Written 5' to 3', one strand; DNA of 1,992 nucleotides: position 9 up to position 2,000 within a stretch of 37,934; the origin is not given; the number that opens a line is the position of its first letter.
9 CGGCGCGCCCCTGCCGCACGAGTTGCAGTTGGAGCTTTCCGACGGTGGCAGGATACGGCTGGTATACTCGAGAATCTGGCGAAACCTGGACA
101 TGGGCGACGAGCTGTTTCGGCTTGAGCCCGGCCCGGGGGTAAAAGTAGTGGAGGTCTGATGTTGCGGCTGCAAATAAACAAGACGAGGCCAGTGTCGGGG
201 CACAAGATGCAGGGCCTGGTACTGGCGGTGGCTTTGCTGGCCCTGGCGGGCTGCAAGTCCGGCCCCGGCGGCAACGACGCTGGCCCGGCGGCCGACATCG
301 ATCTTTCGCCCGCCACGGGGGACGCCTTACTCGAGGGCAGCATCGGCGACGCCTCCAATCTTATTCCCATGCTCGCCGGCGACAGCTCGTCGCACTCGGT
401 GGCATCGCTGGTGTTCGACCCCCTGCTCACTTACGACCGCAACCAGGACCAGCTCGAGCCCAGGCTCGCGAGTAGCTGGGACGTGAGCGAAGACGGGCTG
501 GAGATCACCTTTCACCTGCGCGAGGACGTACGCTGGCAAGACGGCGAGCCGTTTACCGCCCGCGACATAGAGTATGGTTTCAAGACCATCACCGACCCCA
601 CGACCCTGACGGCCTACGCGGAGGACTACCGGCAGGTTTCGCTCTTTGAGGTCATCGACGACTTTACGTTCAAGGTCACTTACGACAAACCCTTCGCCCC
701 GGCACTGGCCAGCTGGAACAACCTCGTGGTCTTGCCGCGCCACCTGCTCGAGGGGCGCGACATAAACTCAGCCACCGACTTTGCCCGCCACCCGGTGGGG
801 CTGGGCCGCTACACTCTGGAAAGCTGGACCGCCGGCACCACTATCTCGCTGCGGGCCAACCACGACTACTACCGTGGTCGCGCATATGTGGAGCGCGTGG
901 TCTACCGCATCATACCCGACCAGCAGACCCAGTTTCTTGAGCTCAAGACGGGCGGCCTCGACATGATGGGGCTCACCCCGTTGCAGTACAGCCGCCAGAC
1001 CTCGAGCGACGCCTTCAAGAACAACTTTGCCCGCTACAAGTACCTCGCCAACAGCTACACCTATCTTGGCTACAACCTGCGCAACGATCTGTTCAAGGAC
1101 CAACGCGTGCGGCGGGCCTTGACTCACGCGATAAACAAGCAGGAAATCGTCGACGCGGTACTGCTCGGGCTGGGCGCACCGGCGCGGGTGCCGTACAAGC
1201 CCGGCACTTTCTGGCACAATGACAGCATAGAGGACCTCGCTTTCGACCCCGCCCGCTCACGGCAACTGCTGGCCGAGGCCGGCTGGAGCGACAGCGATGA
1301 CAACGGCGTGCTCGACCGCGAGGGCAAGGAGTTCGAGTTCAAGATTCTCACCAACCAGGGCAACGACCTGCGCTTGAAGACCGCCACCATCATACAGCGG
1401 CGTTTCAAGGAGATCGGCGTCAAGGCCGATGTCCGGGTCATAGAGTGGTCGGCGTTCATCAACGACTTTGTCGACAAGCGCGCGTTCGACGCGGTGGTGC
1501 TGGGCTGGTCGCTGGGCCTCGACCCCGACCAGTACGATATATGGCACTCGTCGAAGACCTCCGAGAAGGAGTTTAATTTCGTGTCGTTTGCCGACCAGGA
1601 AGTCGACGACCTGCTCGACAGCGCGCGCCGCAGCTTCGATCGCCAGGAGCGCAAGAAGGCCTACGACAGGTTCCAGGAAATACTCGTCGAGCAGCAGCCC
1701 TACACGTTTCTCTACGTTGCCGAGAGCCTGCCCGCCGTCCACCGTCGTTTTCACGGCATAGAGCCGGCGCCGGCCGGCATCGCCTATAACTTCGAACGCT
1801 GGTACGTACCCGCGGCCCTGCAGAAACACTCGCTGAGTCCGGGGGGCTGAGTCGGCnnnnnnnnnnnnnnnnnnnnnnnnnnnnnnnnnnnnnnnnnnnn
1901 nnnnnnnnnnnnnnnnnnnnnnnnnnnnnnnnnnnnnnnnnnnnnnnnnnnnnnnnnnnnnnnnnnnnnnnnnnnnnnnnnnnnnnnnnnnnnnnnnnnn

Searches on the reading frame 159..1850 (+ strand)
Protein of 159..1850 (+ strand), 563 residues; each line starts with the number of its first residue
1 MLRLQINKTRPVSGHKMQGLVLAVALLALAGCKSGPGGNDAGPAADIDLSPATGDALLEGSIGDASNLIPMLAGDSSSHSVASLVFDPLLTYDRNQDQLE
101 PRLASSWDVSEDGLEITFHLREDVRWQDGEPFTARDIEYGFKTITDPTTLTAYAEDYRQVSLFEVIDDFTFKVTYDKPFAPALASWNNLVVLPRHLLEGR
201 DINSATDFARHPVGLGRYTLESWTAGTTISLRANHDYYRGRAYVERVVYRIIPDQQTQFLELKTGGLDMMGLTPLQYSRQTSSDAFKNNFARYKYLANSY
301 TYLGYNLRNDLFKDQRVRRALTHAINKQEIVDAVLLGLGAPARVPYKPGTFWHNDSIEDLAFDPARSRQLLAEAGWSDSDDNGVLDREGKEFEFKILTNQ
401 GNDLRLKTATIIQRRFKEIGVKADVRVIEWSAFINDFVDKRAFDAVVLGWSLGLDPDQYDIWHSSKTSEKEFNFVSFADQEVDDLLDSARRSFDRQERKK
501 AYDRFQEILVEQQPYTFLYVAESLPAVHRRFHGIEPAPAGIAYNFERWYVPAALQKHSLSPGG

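Call 55: search_protein_families(library=pfam, proteins=[window:159-1850:+], max_evalue=0.0001)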
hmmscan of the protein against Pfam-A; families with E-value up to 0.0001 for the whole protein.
window:159-1850:+ (563 aa): 1 family
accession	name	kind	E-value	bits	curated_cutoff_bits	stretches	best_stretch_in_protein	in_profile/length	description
PF00496.27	SBP_bac_5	-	1.3e-91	307.9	32.4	1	99-468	2-364/368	Bacterial extracellular solute-binding proteins, family 5 Middle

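Call 63: find_encoding_contigs(protein=window:159-1850:+, flank=10000, max_places=3)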
Protein window:159-1850:+ (563 aa): 2 contigs read that carry it; 2 places shown.
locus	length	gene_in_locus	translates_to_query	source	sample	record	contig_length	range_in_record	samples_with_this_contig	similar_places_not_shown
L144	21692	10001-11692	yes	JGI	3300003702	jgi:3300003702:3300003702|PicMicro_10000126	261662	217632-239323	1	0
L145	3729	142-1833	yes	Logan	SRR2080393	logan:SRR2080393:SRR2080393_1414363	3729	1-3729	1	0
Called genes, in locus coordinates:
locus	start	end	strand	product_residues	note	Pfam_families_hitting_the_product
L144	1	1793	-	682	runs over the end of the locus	-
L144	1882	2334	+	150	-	PF14464:Prok-JAB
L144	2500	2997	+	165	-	PF13505:OMP_b-brl (weak)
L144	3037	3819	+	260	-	PF00561:Abhydrolase_1, PF12146:Hydrolase_4, PF12697:Abhydrolase_6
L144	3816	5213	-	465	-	PF00919:UPF0004, PF04055:Radical_SAM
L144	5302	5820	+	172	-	PF00994:MoCF_biosynth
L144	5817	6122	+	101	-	PF02597:ThiS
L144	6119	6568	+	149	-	PF02391:MoaE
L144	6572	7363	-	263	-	-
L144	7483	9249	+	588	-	PF13429:TPR_15 (weak), PF14559:TPR_19 (weak), PF13432:TPR_16 (weak), PF00515:TPR_1 (weak), PF13424:TPR_12 (weak), PF14559:TPR_19 (weak), PF14559:TPR_19, PF13429:TPR_15, +29 more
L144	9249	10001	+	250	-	-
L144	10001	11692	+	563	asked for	PF00496:SBP_bac_5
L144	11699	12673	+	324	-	PF19300:BPD_transp_1_N, PF00528:BPD_transp_1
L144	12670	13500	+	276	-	PF12911:OppC_N, PF00528:BPD_transp_1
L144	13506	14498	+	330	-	PF00005:ABC_tran, PF13304:AAA_21 (weak), PF08352:oligo_HPY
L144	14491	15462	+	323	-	PF00005:ABC_tran, PF13304:AAA_21 (faint), PF08352:oligo_HPY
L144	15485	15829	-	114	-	PF01245:Ribosomal_L19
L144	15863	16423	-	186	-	PF09936:Methyltrn_RNA_4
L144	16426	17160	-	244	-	PF01746:tRNA_m1G_MT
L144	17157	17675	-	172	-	PF01782:RimM, PF05239:PRC, PF24986:PRC_RimM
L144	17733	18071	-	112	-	PF13083:KH_KhpA-B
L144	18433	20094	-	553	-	PF00118:Cpn60_TCP1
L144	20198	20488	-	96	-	PF00166:Cpn10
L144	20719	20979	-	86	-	PF04368:DUF507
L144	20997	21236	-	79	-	-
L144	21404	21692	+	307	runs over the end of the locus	PF02016:Peptidase_S66, PF17676:Peptidase_S66C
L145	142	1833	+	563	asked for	PF00496:SBP_bac_5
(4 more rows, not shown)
